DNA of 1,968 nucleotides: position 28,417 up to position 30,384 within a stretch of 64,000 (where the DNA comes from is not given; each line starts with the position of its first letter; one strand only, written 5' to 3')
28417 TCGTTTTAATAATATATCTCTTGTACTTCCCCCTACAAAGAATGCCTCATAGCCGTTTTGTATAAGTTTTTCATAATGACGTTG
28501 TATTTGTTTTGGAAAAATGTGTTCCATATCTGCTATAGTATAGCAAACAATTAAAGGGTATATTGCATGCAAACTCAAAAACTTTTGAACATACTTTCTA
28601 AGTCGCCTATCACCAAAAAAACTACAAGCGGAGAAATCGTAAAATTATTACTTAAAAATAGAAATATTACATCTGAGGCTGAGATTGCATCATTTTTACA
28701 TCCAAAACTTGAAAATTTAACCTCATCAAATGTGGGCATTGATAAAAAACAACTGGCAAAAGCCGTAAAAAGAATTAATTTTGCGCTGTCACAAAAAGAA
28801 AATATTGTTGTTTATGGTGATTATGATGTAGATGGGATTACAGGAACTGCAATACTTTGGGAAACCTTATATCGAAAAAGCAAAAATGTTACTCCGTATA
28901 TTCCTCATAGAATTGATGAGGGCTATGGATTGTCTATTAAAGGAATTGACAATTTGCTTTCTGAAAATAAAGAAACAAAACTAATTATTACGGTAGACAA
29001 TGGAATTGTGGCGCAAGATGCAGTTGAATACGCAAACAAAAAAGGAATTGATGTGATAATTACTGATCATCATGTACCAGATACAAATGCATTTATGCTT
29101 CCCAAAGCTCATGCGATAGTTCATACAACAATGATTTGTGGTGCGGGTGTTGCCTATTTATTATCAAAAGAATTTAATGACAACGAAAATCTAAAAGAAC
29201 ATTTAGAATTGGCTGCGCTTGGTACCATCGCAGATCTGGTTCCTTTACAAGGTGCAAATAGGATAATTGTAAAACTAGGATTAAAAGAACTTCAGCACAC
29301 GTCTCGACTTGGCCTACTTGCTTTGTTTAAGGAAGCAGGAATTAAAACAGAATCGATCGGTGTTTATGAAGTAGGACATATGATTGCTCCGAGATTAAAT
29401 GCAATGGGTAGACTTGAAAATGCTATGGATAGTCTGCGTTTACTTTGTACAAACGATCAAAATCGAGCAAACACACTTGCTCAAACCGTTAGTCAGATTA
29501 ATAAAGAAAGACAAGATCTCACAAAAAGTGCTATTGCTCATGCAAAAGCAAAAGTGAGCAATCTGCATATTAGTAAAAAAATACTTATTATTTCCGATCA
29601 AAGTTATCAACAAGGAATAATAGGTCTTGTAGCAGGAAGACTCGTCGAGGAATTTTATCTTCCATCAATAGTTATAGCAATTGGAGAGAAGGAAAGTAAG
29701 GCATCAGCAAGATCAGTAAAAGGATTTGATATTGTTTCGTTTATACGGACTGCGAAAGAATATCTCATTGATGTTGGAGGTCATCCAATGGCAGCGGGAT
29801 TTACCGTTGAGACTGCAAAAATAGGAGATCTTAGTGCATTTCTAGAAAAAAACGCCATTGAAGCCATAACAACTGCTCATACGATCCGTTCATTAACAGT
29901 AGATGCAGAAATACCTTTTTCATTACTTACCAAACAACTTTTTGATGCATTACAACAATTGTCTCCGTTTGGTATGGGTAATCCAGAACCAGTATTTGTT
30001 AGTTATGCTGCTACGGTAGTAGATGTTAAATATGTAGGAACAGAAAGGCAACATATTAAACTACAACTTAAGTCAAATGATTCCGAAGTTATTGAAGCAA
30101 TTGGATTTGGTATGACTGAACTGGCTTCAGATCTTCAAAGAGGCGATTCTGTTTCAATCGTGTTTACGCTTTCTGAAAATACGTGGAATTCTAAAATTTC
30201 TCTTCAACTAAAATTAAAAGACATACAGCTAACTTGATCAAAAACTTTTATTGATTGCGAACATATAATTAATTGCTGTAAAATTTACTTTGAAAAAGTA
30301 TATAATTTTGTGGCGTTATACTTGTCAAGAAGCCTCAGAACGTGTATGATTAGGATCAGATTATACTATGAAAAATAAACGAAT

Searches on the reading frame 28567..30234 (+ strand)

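Call 60: search_protein_families(library=pfam, proteins=[window:28567-30234:+], max_evalue=0.001)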
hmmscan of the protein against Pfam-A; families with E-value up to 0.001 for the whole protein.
window:28567-30234:+ (556 aa): 3 families
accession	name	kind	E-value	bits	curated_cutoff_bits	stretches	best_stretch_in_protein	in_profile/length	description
PF17768.7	RecJ_OB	-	1.8e-32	112.1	27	1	445-552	1-107/107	RecJ OB domain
PF01368.27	DHH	-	3e-24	86.1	28.1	1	79-220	1-125/125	DHH family, N-terminal domain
PF02272.25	DHHA1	-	2.2e-10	41.3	25.9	1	338-428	3-98/102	DHHA1 domain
